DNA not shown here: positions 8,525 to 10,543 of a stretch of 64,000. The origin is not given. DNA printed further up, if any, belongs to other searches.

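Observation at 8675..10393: Single polypeptide fusing a NodB/DUF3473-type deacetylase to a DPM1/ArnC-like GT2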

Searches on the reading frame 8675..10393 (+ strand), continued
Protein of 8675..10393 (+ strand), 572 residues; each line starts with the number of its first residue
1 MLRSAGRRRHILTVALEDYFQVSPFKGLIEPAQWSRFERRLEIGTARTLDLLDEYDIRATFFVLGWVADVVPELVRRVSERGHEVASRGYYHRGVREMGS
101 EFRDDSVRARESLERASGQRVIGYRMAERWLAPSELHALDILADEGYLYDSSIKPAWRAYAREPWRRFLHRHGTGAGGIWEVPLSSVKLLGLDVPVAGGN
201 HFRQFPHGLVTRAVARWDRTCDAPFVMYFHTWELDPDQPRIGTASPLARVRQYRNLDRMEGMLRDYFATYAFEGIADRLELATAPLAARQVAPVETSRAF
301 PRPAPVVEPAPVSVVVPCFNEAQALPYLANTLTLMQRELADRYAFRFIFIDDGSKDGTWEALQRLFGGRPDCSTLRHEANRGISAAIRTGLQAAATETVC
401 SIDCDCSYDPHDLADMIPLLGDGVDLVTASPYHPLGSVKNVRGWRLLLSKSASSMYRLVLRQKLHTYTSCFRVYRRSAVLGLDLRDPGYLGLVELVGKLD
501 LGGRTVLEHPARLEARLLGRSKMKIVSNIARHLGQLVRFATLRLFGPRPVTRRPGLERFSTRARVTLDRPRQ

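Call 53: search_protein_families(library=pfam, proteins=[L044:14117-16060:+, L022:608-1504:+, L057:15967-17727:+, L034:4872-7535:+, L010:13572-15671:-, L028:9881-12235:+, L014:6050-7249:-, L030:11734-13284:+, L026:7546-8742:-, L032:7517-9091:+], max_evalue=0.001)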
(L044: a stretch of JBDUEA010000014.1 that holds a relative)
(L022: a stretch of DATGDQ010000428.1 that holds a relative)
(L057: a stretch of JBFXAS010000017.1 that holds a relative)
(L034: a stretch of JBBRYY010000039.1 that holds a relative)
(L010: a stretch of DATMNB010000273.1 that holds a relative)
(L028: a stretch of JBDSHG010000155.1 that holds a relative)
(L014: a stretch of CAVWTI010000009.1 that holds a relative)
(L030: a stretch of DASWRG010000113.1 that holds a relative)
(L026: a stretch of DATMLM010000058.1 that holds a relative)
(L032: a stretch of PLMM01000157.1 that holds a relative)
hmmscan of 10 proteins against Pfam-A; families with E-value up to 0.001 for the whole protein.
L044:14117-16060:+ (647 aa): 3 families
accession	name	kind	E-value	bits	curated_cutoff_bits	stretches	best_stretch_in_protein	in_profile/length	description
PF00733.27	Asn_synthase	-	8.7e-94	315.5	21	1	238-621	1-354/354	Asparagine synthase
PF13537.11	GATase_7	-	1.9e-47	160.7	25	1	47-163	1-122/123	Glutamine amidotransferase domain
PF13522.11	GATase_6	-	1.3e-39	135.6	27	1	32-158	1-130/130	Glutamine amidotransferase domain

L022:608-1504:+ (298 aa): 1 family
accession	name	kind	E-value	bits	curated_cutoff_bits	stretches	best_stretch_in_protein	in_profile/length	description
PF01040.23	UbiA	-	3.5e-18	66.2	34.2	1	49-265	17-236/250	UbiA prenyltransferase family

L057:15967-17727:+ (586 aa): 3 families
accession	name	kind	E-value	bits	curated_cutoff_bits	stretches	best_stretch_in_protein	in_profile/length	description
PF03721.20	UDPG_MGDP_dh_N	-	4e-20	72.6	27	1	18-213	2-181/187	UDP-glucose/GDP-mannose dehydrogenase family, NAD binding domain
PF00984.24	UDPG_MGDP_dh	-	4.5e-17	62.4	25.4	1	235-340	2-93/94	UDP-glucose/GDP-mannose dehydrogenase family, central domain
PF03720.21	UDPG_MGDP_dh_C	-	7e-16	58.9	30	1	364-447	2-84/103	UDP-glucose/GDP-mannose dehydrogenase family, UDP binding domain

L034:4872-7535:+ (887 aa): 3 families
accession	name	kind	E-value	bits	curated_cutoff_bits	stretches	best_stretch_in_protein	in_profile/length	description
PF01757.29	Acyl_transf_3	-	2.2e-24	86.6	31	1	38-384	2-315/326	Acyltransferase domain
PF16822.11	ALGX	-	1.3e-06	28.8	26.5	1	762-876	25-130/268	SGNH hydrolase-like domain, acetyltransferase AlgX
PF13472.12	Lipase_GDSL_2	-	3.8e-05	24.7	32.9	1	618-867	7-178/178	GDSL-like Lipase/Acylhydrolase family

L010:13572-15671:- (699 aa): 0 families

L028:9881-12235:+ (784 aa): 1 family
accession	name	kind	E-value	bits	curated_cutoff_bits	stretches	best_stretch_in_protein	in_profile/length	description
PF00884.28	Sulfatase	-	1.9e-29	103.4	25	1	402-677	2-300/301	Sulfatase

L014:6050-7249:- (399 aa): 5 families
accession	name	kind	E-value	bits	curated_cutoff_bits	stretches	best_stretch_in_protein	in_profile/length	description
PF13692.12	Glyco_trans_1_4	-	9.6e-31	107.4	27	1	229-353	2-130/142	Glycosyl transferases group 1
PF00534.26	Glycos_transf_1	-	1.2e-28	100.3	26.4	1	219-351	6-144/172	Glycosyl transferases group 1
PF13439.12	Glyco_transf_4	-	1.6e-18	67.7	28.5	1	95-206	46-166/170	Glycosyltransferase Family 4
PF13579.12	Glyco_trans_4_4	-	2.3e-13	51.2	29.7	1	83-204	29-157/158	Glycosyl transferase 4-like domain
PF20706.3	GT4-conflict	-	4.4e-06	26.4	26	1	83-339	70-320/385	Family 4 Glycosyltransferase in conflict systems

L030:11734-13284:+ (516 aa): 0 families

L026:7546-8742:- (398 aa): 4 families
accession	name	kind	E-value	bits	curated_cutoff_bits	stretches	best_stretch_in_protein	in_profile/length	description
PF00535.33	Glycos_transf_2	-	7.5e-23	81.7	23.3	1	63-227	1-165/168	Glycosyl transferase family 2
PF13641.12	Glyco_tranf_2_3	-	1.7e-15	58.1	27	1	62-277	3-227/230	Glycosyltransferase like family 2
PF13506.12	Glyco_transf_21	-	1e-06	28.8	21.7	1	135-258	25-151/174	Glycosyl transferase family 21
PF13632.12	Glyco_trans_2_3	-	1.6e-06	28.5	27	1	145-342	3-189/198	Glycosyl transferase family group 2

L032:7517-9091:+ (524 aa): 0 families

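Call 64: search_protein_families(library=ncbifam, proteins=[L074:5808-6716:+, L044:14117-16060:+, L045:17539-19053:+, L046:18613-20295:+, L028:9881-12235:+, L021:5061-5918:+, L021:4071-5030:+, L077:110-2590:+, L020:7475-9091:+], max_evalue=0.00001)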
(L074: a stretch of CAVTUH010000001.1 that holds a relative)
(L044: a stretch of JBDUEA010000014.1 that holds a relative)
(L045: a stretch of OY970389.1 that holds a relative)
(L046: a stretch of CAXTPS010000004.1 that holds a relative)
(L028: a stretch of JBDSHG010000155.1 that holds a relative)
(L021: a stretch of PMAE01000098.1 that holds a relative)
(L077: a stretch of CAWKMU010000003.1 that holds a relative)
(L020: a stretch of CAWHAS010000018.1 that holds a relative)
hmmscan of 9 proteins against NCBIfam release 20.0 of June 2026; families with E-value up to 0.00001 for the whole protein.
L074:5808-6716:+ (302 aa): 9 families
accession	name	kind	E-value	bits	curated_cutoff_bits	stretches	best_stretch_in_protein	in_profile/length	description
NF008977.0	PRK12324.1-2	equivalog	9.1e-58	196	234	1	28-294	5-281/297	decaprenyl-phosphate phosphoribosyltransferase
NF008978.0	PRK12324.1-4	equivalog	9.6e-57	192.3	207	1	16-296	23-315/322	decaprenyl-phosphate phosphoribosyltransferase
NF006088.0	PRK08238.1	equivalog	1.2e-50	172.5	351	1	20-257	187-429/482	UbiA family prenyltransferase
NF008976.0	PRK12324.1-1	equivalog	1.3e-36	126.6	474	1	21-295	14-298/306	decaprenyl-phosphate phosphoribosyltransferase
NF009523.0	PRK12884.1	equivalog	7.5e-11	41.7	269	1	25-190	4-165/279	prenyltransferase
TIGR01473.1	cyoE_ctaB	equivalog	1.3e-08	35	210.3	1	29-188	4-167/281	heme o synthase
TIGR01475.1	ubiA_other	subfamily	1.7e-08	34.2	180.8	1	47-195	20-170/282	UbiA-like polyprenyltransferase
TIGR01474.1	ubiA_proteo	equivalog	5.3e-08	32.7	275.45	1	30-183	6-163/282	4-hydroxybenzoate octaprenyltransferase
NF009609.0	PRK13106.1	equivalog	9.8e-06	25.2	349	0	22-176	12-164/301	prenyltransferase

L044:14117-16060:+ (647 aa): 9 families
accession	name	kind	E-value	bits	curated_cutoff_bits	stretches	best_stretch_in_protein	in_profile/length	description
TIGR01536.1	asn_synth_AEB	equivalog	2.8e-152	508.3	267.1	1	2-560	1-517/517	asparagine synthase (glutamine-hydrolyzing)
TIGR03108.1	eps_aminotran_1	hypoth_equivalog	7.1e-143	477.5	816.9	1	1-618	1-623/628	XrtA/PEP-CTERM system amidotransferase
TIGR03104.1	trio_amidotrans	equivalog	4.7e-122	408.2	570.1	2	1-376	1-384/589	N-acetylglutaminylglutamine amidotransferase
NF006949.0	PRK09431.1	equivalog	3.7e-87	293.1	499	2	1-164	1-167/554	asparagine synthase B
NF033535.1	lass_lactam_cya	exception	6e-80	269.6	525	2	1-421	1-425/668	lasso peptide isopeptide bond-forming cyclase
NF033561.1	macrolact_Ik_Al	subfamily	7.7e-22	77.6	300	1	117-560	80-493/561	albusnodin/ikarugamycin family macrolactam cyclase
TIGR01134.1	purF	equivalog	1.3e-12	47.9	350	1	60-163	85-200/432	amidophosphoribosyltransferase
NF001484.0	PRK00331.1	subfamily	4.4e-11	41.9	381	1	62-165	88-201/601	isomerizing glutamine--fructose-6-phosphate transaminase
TIGR01135.1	glmS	equivalog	7.2e-10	38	418.05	1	64-165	91-200/607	glutamine--fructose-6-phosphate transaminase (isomerizing)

L045:17539-19053:+ (504 aa): 0 families

L046:18613-20295:+ (560 aa): 1 family
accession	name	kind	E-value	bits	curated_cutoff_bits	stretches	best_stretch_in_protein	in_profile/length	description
TIGR03663.1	TIGR03663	subfamily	1.5e-09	37.4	126.25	1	71-195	53-177/435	flippase activity-associated protein Agl23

L028:9881-12235:+ (784 aa): 2 families
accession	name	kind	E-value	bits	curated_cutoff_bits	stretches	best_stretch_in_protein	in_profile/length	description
NF038282.1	LapC_YejM_PbgA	exception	1.8e-17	62.9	825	1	398-675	256-499/584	LPS biosynthesis-modulating metalloenzyme YejM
NF045661.1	HdlasePehA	equivalog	1.1e-06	27.5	900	1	602-691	299-390/506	phosphoric/sulfuric ester hydrolase PehA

L021:5061-5918:+ (285 aa): 10 families
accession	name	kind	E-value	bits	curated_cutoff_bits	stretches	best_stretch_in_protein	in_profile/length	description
TIGR03025.1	EPS_sugtrans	subfamily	1.4e-76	258.6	295.55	1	70-283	250-443/445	exopolysaccharide biosynthesis polyprenyl glycosylphosphotransferase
TIGR03023.1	WcaJ_sugtrans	equivalog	4.6e-69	233.9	410.75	1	73-282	258-450/453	undecaprenyl-phosphate glucose phosphotransferase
TIGR03013.1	EpsB_2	subfamily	1.1e-68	232.3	393.35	1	73-284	250-442/443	TIGR03013 family XrtA/PEP-CTERM system glycosyltransferase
NF007518.0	PRK10124.1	equivalog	9.8e-44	149.8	684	1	78-275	274-454/464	undecaprenyl-phosphate glucose phosphotransferase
NF050817.1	PolSacchBiosHfsE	equivalog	2.6e-43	148.4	750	1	71-280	265-461/467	polysaccharide biosynthesis protein HfsE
TIGR03022.1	WbaP_sugtrans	subfamily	1.2e-42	146.8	403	1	75-283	256-454/456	undecaprenyl-phosphate galactose phosphotransferase WbaP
NF052601.1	undeca_RfbP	equivalog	1.7e-42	145.3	330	1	70-282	37-239/244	undecaprenyl-phosphate galactose phosphotransferase family protein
NF041877.1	EPS_EpsZ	equivalog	4.9e-39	134.2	800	1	73-283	261-457/459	exopolysaccharide biosynthesis polyisoprenyl-phosphate hexose-1-phosphate transferase EpsZ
NF011751.0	PRK15204.1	equivalog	4.8e-29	101.3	907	1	78-283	280-474/476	undecaprenyl-phosphate galactose phosphotransferase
NF045514.1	glycotran_HepC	equivalog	4.2e-20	72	140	1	74-205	113-211/220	heterocyst development glycosyltransferase HepC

L021:4071-5030:+ (319 aa): 3 families
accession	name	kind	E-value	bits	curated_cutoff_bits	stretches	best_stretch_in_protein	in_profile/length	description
TIGR03027.2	pepcterm_export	equivalog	7e-15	55.1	180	1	141-290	7-167/169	XrtA/PEP-CTERM system exopolysaccharide export protein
TIGR03028.1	EpsE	equivalog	1.9e-09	37.2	262.65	1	141-288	6-160/239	polysaccharide export protein EpsE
NF041843.1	EpsY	equivalog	4e-07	29.5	320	1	139-287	55-210/211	exopolysaccharide export protein EpsY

L077:110-2590:+ (826 aa): 12 families
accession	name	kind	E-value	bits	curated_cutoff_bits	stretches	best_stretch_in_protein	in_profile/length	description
TIGR01005.1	eps_transp_fam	subfamily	1.4e-46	159.1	411.7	2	597-797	526-726/754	exopolysaccharide transport protein family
TIGR01007.1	eps_fam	subfamily_domain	1.5e-39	135.7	108.05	1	599-800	1-202/204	polysaccharide biosynthesis tyrosine autokinase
NF007350.0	PRK09841.1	equivalog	7.3e-38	130.2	1248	2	594-804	508-717/726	tyrosine-protein kinase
TIGR03018.1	pepcterm_TyrKin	hypoth_equivalog_domain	9.4e-33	113.3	230.65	1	593-778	7-200/207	XrtA-associated tyrosine autokinase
NF008568.0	PRK11519.1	equivalog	2.9e-31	108.4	1068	2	597-806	506-715/720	tyrosine-protein kinase Wzc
TIGR03029.1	EpsG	equivalog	1.3e-23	83.6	313.8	1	595-788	81-274/274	chain length determinant protein tyrosine kinase EpsG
TIGR03007.1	pepcterm_ChnLen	equivalog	9.1e-23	80.2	278.85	1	447-583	324-464/498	XrtA system polysaccharide chain length determinant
TIGR01968.1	minD_bact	equivalog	1.1e-10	41.4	212.9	1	619-743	3-125/261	septum site-determining protein MinD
TIGR01969.1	minD_arch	subfamily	2.8e-10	39.8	201.75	1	619-792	2-173/251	cell division ATPase MinD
TIGR01006.1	polys_exp_MPA1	subfamily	2.3e-07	30.5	296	1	508-581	150-223/226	CspC family polysaccharide chain length determinant protein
TIGR03017.1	EpsF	equivalog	7.5e-07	28.2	422.75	0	484-579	348-443/444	chain length determinant protein EpsF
TIGR03815.1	CpaE_hom_Actino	equivalog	6.1e-06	25.6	154.45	0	591-737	90-233/340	septum site-determining protein Ssd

L020:7475-9091:+ (538 aa): 0 families
